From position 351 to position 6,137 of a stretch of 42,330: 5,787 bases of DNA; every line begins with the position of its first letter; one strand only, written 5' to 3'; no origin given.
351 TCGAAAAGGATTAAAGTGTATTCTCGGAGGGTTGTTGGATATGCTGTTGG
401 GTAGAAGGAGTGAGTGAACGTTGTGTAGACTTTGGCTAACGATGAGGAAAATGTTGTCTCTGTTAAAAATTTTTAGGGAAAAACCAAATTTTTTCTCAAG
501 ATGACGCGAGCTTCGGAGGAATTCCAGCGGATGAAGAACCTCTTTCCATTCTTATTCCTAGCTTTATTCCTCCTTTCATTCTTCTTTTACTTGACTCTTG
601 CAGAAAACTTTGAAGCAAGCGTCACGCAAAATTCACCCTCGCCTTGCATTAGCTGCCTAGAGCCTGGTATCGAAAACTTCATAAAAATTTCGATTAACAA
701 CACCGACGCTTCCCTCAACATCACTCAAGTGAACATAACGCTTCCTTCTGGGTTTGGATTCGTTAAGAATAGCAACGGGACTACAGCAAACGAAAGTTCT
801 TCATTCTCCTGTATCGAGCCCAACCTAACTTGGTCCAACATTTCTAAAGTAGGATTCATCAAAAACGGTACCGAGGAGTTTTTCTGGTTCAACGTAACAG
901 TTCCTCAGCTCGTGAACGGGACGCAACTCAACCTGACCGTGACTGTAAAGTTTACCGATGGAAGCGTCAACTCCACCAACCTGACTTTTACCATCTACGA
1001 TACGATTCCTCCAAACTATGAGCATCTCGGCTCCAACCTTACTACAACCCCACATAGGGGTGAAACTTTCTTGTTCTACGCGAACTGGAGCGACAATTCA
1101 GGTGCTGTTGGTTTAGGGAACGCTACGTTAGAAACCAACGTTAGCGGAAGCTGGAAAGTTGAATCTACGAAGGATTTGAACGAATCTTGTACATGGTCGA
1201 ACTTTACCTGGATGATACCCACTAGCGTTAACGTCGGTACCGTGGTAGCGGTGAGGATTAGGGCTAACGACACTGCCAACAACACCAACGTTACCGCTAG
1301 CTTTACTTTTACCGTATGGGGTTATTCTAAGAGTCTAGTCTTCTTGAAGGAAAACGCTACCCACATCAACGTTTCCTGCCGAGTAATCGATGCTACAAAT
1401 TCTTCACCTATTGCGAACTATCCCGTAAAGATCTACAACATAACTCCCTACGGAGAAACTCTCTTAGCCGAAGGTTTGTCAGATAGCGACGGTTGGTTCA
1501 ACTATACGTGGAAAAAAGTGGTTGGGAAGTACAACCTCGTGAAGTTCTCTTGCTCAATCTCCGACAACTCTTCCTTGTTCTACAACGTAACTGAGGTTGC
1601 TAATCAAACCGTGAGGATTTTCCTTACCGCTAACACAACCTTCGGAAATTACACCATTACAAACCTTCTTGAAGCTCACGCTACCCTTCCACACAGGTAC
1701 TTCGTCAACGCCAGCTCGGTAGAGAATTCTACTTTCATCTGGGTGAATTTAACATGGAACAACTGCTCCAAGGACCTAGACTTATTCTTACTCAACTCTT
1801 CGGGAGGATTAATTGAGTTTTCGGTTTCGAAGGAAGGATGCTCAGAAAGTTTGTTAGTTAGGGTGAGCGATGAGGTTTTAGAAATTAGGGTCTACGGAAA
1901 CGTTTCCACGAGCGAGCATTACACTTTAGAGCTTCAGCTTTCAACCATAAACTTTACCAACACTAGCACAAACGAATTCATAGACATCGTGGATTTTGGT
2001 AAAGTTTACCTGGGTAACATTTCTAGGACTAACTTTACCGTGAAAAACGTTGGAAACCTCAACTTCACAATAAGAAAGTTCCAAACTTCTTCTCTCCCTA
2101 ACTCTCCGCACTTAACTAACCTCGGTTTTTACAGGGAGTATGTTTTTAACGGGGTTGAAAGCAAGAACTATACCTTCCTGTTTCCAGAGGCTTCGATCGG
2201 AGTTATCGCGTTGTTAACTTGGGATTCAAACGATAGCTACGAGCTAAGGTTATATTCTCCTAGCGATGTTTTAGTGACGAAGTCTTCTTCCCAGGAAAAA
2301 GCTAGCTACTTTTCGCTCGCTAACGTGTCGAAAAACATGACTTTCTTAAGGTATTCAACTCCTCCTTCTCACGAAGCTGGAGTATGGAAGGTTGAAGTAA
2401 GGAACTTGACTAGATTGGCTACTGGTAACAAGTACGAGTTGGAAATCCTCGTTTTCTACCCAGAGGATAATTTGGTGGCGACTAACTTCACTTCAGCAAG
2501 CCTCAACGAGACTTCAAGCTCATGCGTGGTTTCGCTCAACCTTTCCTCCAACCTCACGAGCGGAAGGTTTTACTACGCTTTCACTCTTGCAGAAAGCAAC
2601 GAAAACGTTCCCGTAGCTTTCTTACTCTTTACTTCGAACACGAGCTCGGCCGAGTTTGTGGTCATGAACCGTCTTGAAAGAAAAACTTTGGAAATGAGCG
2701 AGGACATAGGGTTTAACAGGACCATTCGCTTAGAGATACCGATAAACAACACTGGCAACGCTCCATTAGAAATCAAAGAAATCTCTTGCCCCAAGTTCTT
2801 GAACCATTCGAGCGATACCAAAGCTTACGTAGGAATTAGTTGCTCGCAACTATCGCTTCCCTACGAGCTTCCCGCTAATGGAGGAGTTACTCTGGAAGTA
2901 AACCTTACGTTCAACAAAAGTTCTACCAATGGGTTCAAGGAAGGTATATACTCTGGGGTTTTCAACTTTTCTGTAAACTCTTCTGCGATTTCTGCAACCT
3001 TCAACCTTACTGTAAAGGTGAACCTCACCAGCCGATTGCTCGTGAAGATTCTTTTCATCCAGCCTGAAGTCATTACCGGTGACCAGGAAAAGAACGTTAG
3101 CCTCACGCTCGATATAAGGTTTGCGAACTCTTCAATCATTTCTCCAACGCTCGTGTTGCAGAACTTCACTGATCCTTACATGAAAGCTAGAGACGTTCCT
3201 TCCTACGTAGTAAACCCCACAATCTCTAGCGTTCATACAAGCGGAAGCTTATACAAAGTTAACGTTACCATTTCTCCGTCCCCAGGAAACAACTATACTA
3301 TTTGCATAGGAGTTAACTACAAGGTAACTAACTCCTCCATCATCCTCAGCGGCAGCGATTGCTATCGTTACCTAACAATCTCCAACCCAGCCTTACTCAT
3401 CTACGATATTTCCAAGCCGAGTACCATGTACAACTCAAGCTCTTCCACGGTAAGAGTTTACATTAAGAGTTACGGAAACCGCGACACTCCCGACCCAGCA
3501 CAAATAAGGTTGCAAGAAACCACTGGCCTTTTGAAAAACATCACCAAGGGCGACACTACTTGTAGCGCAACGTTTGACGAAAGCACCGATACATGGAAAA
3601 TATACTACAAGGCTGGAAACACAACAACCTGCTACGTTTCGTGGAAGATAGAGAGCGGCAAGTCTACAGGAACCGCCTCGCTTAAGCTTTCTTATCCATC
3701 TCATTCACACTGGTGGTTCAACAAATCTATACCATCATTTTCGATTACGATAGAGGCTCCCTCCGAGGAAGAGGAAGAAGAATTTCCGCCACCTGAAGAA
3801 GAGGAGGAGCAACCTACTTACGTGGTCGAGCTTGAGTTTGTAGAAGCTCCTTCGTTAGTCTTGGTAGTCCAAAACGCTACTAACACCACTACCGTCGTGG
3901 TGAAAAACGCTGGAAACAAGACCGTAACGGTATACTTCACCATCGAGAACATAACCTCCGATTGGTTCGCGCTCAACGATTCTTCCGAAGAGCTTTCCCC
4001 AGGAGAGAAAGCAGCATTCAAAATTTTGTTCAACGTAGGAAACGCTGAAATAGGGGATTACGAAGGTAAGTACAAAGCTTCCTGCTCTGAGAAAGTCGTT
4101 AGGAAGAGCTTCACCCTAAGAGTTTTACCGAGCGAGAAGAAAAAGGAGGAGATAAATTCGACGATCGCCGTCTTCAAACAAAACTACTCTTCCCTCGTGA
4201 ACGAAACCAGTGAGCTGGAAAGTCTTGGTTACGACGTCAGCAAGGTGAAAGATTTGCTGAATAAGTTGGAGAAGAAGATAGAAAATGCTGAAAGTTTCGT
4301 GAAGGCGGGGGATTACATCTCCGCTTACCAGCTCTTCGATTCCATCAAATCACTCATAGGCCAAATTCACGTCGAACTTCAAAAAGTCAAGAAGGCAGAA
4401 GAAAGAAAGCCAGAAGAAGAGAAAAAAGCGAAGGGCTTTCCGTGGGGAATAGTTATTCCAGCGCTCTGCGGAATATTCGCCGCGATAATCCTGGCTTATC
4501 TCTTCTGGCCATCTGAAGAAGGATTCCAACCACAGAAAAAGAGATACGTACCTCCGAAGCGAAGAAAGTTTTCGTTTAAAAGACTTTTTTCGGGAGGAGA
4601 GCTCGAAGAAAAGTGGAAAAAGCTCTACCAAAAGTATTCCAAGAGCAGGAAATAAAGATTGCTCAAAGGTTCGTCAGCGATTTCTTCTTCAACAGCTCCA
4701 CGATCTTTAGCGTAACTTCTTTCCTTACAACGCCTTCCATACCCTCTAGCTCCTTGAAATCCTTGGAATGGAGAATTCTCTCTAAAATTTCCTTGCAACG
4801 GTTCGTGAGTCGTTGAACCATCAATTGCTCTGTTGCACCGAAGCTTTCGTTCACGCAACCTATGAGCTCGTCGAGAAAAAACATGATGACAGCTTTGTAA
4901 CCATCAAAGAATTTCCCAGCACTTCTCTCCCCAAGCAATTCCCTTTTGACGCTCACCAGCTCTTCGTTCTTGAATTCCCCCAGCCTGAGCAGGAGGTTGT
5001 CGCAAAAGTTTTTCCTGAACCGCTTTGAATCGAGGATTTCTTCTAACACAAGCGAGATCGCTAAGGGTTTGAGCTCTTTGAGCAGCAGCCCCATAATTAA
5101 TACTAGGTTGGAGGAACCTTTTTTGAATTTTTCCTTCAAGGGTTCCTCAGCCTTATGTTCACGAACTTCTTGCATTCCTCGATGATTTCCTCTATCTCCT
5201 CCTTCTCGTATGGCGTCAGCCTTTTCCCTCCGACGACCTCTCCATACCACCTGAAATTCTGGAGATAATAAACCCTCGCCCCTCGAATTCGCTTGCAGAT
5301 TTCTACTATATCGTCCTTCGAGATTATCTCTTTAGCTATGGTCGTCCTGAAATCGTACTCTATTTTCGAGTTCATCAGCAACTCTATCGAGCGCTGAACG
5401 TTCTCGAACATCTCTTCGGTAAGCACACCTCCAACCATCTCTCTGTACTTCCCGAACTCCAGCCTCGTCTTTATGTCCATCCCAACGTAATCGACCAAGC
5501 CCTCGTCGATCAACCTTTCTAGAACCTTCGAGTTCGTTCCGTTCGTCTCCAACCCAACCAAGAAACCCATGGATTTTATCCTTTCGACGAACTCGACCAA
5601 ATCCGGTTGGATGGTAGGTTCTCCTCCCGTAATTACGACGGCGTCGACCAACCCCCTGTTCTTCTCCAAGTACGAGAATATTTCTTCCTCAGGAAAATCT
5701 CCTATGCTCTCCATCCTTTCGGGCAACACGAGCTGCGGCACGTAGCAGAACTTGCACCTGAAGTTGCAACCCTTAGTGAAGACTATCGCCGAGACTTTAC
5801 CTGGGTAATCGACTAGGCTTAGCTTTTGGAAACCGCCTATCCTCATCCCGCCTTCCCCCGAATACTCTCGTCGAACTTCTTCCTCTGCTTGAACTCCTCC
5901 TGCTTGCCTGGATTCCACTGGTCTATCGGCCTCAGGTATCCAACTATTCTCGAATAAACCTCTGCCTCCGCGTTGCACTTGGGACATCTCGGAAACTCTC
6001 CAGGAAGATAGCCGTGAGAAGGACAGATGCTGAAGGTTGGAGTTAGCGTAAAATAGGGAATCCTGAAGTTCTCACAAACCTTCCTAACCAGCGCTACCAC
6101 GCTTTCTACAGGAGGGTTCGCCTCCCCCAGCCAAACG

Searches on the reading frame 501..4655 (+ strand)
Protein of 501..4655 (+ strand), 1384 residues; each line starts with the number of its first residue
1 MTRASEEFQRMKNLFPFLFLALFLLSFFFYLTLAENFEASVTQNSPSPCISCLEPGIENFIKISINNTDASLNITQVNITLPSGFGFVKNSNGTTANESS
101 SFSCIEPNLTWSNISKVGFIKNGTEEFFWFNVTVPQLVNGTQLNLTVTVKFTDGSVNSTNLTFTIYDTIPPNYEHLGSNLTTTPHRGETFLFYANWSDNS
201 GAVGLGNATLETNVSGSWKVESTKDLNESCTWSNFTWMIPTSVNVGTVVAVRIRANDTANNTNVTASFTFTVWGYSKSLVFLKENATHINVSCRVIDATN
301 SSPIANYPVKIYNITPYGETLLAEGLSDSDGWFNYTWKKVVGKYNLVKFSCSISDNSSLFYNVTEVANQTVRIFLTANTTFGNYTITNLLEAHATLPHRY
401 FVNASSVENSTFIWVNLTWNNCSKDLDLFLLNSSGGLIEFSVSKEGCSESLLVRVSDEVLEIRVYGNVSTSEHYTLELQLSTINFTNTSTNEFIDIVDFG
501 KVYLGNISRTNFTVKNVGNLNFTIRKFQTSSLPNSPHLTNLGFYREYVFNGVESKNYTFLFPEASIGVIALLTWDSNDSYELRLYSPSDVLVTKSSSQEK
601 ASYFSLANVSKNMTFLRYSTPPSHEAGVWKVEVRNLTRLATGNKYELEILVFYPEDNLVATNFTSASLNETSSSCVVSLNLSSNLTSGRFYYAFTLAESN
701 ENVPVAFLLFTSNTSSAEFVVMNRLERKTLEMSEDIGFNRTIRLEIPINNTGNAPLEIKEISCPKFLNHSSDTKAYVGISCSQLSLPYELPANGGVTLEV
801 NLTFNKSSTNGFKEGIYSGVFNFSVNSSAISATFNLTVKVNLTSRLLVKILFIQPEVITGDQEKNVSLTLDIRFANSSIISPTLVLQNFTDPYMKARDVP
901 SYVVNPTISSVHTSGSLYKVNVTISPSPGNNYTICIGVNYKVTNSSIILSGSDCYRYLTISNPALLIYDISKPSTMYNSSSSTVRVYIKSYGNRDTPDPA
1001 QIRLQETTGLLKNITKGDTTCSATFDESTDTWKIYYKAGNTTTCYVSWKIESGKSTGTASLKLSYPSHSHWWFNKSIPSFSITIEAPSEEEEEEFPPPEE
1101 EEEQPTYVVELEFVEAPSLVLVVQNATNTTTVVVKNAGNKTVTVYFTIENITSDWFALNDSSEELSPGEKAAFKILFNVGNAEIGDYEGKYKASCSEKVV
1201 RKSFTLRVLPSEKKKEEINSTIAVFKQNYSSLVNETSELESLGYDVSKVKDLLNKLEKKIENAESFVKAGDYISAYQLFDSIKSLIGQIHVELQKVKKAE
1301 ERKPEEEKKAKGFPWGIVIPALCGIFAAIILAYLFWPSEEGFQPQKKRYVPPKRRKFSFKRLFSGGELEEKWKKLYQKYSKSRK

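Call 8: search_protein_families(library=pfam, proteins=[window:501-4655:+], max_evalue=0.001)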
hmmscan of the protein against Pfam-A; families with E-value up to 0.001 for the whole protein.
window:501-4655:+ (1384 aa): 1 family
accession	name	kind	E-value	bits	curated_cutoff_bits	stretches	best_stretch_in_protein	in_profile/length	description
PF22544.2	HYDIN_VesB_CFA65-like_Ig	-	1.3e-07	32.2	25.5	0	493-534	5-46/100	HYDIN/CFA65/VesB-like, Ig-like domain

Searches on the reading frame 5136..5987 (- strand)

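Call 8: search_protein_families(library=pfam, proteins=[window:5136-5987:-], max_evalue=0.001)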
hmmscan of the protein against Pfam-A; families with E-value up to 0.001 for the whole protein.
window:5136-5987:- (283 aa): 2 families
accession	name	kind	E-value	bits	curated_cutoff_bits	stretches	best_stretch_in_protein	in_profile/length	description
PF04055.27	Radical_SAM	-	1.2e-24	87.8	29.5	1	68-203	1-139/166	Radical SAM superfamily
PF13353.11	Fer4_12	-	7e-10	39.8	22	1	65-180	6-121/137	4Fe-4S single cluster domain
